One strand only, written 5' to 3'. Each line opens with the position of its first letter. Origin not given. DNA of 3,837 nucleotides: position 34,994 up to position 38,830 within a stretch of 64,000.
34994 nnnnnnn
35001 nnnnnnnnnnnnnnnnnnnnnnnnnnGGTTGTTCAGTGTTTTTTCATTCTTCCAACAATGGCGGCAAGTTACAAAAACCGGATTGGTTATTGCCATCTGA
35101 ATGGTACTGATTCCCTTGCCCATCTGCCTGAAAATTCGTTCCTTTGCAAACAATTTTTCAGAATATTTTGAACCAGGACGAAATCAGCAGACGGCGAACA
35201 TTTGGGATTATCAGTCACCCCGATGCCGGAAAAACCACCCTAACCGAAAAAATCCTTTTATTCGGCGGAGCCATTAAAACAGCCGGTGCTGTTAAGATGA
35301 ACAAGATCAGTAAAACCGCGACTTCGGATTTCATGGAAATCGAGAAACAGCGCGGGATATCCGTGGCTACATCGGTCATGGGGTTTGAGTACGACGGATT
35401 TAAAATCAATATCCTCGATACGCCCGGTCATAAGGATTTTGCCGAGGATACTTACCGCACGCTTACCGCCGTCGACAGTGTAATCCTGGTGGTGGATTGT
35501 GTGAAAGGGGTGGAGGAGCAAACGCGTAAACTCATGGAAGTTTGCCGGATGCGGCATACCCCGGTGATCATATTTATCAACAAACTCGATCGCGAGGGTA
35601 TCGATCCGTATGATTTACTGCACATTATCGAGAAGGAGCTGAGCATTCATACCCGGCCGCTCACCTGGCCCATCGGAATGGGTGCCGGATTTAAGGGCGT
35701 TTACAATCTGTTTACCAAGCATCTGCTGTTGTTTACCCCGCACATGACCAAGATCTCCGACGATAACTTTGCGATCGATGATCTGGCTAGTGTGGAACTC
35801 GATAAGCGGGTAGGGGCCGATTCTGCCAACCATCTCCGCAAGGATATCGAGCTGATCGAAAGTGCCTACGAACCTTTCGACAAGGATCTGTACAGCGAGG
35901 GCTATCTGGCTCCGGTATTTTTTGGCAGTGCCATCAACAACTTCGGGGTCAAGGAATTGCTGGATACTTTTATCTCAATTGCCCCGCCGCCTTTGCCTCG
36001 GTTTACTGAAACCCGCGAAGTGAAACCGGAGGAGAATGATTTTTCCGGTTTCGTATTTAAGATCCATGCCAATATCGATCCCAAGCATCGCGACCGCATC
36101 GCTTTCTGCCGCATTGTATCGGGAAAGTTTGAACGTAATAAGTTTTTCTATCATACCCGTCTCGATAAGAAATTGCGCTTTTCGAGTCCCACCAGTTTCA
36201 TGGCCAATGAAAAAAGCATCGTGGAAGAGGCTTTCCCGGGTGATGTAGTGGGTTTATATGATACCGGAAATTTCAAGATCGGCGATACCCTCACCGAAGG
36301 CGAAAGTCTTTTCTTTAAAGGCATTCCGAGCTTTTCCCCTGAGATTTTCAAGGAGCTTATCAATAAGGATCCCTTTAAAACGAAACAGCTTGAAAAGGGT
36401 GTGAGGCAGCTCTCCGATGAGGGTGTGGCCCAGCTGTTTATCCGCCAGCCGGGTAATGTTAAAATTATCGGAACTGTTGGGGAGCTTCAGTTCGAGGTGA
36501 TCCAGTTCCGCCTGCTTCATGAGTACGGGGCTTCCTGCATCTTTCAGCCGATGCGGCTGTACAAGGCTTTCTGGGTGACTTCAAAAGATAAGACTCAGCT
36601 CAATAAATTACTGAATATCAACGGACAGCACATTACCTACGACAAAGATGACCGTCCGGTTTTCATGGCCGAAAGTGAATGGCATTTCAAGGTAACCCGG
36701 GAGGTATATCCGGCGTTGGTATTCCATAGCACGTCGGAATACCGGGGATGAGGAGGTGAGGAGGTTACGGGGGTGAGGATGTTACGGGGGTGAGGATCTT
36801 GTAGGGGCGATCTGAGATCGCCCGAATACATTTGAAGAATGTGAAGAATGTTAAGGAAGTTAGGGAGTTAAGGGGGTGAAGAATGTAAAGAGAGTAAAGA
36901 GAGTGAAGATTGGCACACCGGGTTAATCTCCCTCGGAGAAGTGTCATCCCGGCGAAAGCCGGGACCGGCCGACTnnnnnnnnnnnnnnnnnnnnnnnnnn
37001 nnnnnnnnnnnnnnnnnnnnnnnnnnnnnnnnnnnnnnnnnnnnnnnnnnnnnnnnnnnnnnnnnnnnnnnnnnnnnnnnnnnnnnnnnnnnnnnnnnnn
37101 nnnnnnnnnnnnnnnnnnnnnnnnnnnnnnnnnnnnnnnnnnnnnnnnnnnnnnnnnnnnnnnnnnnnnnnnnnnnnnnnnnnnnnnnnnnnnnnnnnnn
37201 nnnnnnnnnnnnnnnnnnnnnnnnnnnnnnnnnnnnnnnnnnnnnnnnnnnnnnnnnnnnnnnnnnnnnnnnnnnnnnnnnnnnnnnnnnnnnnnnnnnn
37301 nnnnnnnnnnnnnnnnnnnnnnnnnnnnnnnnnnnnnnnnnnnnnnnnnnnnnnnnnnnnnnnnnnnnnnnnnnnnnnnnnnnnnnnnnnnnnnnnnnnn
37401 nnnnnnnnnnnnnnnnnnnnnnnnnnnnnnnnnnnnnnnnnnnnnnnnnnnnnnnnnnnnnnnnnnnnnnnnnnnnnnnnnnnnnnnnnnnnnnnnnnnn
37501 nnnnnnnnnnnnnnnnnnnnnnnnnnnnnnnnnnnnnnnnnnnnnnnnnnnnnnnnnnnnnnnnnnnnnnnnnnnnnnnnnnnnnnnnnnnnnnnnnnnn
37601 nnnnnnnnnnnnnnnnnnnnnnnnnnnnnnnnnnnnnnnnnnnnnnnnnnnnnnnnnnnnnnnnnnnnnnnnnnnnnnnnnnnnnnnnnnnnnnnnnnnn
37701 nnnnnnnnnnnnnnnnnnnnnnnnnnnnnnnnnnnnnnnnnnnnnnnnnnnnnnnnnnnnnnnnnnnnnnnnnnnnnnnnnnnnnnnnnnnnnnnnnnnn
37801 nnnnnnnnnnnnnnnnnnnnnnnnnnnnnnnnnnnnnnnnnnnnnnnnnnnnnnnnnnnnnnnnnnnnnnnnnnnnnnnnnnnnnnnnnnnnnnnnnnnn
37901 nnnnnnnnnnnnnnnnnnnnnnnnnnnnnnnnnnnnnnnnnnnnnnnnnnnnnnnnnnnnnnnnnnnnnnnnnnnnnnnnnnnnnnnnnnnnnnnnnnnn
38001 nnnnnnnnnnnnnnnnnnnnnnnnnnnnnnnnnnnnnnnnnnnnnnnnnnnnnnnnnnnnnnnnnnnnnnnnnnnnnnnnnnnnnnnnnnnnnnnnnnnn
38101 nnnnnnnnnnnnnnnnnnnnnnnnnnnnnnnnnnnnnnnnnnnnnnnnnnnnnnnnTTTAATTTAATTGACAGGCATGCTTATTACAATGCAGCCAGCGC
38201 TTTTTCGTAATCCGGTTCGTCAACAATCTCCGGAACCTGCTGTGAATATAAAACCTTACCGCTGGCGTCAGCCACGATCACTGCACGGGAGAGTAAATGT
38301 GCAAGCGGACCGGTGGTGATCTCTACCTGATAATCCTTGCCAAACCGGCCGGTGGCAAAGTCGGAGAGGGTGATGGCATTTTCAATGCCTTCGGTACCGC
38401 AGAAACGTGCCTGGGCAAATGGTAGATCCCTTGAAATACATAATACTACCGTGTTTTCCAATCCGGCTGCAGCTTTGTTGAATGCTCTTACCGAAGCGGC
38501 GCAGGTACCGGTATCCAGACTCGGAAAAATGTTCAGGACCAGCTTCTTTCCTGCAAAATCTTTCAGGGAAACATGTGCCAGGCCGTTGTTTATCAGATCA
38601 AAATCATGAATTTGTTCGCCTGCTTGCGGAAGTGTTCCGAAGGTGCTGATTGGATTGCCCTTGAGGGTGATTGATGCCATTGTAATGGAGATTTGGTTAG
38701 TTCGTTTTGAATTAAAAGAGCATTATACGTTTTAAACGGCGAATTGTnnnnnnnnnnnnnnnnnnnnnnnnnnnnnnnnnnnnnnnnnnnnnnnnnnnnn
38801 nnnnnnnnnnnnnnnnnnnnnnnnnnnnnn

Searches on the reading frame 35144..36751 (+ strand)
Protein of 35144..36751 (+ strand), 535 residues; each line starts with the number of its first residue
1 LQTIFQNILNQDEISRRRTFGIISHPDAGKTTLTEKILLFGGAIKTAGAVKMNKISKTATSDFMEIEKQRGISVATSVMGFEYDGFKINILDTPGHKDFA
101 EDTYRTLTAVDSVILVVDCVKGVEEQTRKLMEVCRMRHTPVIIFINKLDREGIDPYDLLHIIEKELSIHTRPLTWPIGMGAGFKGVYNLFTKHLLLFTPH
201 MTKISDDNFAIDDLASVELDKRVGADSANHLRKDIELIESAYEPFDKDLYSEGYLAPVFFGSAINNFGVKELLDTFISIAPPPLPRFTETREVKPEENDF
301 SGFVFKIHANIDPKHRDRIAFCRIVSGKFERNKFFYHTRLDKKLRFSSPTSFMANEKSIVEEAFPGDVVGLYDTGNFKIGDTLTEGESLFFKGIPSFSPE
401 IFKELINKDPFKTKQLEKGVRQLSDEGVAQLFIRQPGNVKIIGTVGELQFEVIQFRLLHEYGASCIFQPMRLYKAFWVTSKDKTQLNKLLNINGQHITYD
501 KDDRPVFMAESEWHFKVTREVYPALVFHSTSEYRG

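Call 7: search_protein_families(library=pfam, proteins=[window:35144-36751:+])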
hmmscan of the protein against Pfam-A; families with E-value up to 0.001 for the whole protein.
window:35144-36751:+ (535 aa): 6 families
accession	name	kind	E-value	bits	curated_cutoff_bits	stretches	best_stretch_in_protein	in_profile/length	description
PF00009.33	GTP_EFTU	-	2.2e-50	171.3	26.5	1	16-281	2-187/188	Elongation factor Tu GTP binding domain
PF16658.11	RF3_C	-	9.1e-42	142.5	40.1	1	391-518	1-131/132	Class II release factor RF3, C-terminal domain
PF22042.2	EF-G_D2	-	4.1e-25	88.1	27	1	300-385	2-83/84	Elongation factor G domain 2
PF01926.29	MMR_HSR1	-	5.3e-08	33.4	21.9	1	21-147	3-113/113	50S ribosome-binding GTPase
PF03144.31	GTP_EFTU_D2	-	1e-06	29.5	30.3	1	318-384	2-73/73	Elongation factor Tu domain 2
PF00025.27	Arf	-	0.00031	20.7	22.3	1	78-153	50-130/174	ADP-ribosylation factor family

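Call 51: find_encoding_contigs(protein=window:35144-36751:+, flank=10000, max_places=6)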
Protein window:35144-36751:+ (535 aa): no gene with exactly this product is on record in the collection.

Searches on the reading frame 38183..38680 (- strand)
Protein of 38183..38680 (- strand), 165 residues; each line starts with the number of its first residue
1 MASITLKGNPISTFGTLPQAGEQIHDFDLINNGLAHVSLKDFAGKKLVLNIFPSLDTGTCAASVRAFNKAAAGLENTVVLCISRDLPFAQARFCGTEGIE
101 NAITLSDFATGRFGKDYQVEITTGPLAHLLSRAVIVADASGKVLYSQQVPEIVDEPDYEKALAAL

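Call 32: search_protein_families(library=pfam, proteins=[window:38183-38680:-], max_evalue=0.0001)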
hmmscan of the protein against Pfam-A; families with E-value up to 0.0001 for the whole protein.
window:38183-38680:- (165 aa): 2 families
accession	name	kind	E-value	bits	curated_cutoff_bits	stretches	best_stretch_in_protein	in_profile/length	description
PF08534.16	Redoxin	-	2e-30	106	26.6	1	19-162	1-148/148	Redoxin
PF00578.27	AhpC-TSA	-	2.5e-14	53.7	26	1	21-145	2-123/124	AhpC/TSA family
